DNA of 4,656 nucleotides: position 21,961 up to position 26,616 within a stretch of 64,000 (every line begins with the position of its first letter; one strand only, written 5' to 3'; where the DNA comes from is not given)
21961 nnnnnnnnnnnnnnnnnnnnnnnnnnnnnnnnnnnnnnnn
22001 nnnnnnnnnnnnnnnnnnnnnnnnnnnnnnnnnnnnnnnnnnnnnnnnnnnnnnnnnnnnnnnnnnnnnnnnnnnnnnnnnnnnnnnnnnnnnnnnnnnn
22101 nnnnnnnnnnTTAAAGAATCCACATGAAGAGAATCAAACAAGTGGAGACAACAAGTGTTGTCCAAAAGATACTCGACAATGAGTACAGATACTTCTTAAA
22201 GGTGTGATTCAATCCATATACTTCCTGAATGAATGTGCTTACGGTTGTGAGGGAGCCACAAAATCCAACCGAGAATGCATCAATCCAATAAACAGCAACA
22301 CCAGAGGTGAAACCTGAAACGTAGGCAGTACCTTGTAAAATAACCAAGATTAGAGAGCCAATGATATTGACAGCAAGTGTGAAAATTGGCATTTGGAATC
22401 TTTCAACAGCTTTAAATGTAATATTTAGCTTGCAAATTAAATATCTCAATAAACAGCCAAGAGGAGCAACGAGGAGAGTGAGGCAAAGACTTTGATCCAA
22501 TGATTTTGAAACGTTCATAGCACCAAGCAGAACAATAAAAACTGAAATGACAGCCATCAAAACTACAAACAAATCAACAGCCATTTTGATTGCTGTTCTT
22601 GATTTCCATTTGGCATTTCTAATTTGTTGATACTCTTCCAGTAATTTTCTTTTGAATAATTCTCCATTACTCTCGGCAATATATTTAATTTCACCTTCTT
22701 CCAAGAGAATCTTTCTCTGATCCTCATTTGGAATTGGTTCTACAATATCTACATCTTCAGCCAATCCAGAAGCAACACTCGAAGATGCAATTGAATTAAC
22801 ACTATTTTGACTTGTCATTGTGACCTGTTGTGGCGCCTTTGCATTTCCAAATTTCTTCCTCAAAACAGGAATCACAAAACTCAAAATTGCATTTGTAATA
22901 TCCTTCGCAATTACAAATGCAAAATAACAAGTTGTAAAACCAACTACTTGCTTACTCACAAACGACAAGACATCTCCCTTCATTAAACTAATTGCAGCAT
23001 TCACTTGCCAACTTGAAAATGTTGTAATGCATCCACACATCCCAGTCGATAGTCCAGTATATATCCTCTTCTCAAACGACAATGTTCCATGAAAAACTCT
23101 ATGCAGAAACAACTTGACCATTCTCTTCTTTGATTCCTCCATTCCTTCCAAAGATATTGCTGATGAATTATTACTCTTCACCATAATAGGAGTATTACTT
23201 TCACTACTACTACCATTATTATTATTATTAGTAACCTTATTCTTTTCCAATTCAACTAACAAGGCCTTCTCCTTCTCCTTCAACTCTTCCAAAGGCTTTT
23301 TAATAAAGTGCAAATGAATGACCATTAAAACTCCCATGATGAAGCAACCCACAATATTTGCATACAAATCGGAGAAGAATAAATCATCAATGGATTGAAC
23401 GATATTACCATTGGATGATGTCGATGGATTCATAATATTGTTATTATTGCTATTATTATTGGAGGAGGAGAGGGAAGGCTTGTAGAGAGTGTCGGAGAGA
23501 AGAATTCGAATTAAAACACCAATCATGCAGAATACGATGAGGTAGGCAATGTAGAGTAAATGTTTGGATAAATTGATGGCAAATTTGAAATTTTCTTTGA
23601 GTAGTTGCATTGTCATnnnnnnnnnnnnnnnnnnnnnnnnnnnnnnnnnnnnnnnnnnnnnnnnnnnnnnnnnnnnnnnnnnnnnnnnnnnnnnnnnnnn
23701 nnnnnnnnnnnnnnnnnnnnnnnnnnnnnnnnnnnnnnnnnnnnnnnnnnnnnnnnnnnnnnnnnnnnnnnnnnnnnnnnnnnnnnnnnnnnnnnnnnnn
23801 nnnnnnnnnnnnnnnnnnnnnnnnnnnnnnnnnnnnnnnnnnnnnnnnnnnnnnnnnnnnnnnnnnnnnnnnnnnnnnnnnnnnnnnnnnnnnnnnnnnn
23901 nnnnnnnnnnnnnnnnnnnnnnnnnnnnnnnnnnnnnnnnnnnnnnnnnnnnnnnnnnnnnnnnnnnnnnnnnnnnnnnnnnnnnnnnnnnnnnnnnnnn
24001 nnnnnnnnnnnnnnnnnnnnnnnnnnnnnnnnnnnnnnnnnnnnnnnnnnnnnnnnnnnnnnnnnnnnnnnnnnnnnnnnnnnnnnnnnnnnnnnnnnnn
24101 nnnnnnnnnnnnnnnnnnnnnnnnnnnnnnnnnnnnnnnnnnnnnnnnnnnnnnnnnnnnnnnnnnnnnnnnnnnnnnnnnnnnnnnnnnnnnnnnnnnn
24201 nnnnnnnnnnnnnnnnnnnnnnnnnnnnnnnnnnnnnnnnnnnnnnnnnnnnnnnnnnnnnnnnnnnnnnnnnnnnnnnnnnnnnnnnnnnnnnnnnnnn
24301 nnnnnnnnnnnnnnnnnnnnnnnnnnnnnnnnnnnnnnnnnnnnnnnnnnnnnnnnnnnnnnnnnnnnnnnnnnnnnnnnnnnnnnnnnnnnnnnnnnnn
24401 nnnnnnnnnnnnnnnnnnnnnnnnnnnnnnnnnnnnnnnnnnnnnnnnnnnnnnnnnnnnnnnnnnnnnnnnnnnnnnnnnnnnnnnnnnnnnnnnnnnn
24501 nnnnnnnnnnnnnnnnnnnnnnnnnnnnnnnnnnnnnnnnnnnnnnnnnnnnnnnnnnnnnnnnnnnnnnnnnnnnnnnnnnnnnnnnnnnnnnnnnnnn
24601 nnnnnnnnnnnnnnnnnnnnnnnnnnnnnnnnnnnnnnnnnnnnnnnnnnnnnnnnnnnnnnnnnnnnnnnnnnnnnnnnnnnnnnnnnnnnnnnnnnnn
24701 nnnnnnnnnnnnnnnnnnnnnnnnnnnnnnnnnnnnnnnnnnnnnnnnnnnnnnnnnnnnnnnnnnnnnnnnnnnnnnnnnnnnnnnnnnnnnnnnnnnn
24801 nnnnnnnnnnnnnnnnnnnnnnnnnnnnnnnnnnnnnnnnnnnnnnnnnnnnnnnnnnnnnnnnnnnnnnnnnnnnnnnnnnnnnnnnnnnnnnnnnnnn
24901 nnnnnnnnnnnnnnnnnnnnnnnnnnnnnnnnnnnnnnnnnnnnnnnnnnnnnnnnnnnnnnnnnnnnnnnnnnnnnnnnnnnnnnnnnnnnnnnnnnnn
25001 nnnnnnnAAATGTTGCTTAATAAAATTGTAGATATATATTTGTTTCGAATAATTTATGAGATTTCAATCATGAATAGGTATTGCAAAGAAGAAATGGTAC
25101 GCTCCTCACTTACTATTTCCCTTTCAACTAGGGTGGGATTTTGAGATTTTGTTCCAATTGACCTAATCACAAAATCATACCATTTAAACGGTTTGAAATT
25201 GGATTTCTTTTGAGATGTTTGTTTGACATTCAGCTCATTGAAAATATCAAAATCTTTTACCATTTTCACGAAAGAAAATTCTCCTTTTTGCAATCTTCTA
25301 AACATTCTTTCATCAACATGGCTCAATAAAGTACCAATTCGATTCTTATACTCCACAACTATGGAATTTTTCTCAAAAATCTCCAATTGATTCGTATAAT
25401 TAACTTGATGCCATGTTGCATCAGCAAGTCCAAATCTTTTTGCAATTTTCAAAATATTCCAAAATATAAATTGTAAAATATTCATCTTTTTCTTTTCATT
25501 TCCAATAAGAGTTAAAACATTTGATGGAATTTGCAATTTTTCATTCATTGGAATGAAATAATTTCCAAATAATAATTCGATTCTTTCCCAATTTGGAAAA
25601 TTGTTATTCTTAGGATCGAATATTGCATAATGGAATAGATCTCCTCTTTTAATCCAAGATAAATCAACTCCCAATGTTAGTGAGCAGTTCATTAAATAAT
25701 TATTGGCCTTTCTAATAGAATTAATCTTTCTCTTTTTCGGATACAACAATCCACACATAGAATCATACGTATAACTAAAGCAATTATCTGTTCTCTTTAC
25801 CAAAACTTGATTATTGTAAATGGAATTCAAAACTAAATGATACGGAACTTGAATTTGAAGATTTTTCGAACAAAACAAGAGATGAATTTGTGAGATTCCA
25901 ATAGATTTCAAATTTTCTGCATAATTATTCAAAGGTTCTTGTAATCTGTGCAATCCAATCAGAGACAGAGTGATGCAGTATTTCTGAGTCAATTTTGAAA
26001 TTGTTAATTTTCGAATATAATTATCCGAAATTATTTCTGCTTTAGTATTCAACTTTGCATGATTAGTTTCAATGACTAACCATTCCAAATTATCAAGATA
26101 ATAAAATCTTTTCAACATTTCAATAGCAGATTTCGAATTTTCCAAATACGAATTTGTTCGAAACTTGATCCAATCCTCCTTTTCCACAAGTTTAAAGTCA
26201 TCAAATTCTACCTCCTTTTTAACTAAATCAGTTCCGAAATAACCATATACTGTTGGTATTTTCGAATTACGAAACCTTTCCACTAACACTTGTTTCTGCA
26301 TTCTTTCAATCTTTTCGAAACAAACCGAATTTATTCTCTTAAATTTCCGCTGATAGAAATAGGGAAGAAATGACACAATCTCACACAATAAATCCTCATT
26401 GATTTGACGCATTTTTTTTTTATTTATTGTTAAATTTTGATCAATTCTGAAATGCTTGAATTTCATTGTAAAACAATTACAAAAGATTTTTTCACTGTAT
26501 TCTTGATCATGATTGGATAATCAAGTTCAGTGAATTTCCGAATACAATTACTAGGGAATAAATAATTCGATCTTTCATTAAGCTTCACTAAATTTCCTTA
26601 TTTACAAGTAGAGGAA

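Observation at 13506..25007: Two Ras-like genes 10 kb apart with degenerate nucleotide-binding motifs (candidate pseudoGTPases), one with an F-box-like N-terminus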

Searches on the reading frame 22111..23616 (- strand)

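Call 7: search_protein_families(library=pfam, max_evalue=1, proteins=[window:22111-23616:-])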
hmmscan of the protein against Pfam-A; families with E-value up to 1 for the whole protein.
window:22111-23616:- (501 aa): 2 families
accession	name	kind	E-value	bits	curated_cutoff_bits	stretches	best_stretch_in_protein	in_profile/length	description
PF02537.21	CRCB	-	1.7e-26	93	32.9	2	380-490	3-99/103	CrcB-like protein, Camphor Resistance (CrcB)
PF10177.14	DUF2371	-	0.2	12.4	22.9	1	26-101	47-122/143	Uncharacterised conserved protein (DUF2371)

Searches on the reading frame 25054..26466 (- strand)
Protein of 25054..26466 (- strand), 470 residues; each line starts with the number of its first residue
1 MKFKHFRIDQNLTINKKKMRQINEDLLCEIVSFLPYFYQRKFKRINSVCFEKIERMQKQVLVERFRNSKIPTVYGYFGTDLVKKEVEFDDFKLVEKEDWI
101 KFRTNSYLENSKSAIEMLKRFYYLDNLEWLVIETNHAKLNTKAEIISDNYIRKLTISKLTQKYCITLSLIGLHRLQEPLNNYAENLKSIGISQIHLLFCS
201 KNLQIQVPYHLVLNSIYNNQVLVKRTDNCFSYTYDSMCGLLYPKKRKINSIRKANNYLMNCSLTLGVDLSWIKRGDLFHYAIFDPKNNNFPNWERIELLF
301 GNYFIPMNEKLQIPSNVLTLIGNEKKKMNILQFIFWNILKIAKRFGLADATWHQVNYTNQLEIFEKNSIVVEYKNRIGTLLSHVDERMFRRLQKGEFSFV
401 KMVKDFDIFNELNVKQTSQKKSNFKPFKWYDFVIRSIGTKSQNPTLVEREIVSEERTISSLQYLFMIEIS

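Call 7: search_protein_families(library=pfam, max_evalue=1, proteins=[window:25054-26466:-])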
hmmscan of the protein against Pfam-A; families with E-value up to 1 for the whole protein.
window:25054-26466:- (470 aa): 0 families

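Call 56: list_cluster_members(proteins=[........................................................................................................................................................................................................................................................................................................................, window:25054-26463:-, window:15711-16274:-, window:22111-23613:-])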
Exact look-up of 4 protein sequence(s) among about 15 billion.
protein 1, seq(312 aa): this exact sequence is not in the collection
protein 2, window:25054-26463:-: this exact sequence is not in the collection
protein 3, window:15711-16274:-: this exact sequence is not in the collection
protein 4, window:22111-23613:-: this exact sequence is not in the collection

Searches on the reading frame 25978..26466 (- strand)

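Call 21: search_protein_families(library=pfam, max_evalue=10, proteins=[window:25978-26466:-])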
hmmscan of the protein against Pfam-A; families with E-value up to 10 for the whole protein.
seq(163 aa): 2 families
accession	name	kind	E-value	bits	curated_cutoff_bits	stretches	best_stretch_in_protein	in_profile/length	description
PF01827.32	FTH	-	0.0069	16.6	22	1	16-105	21-112/141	FTH domain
PF11526.13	Pfc11_Clp1_ID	-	1.3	8.8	24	1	97-112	22-37/43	Pcf11, Clp1-interaction domain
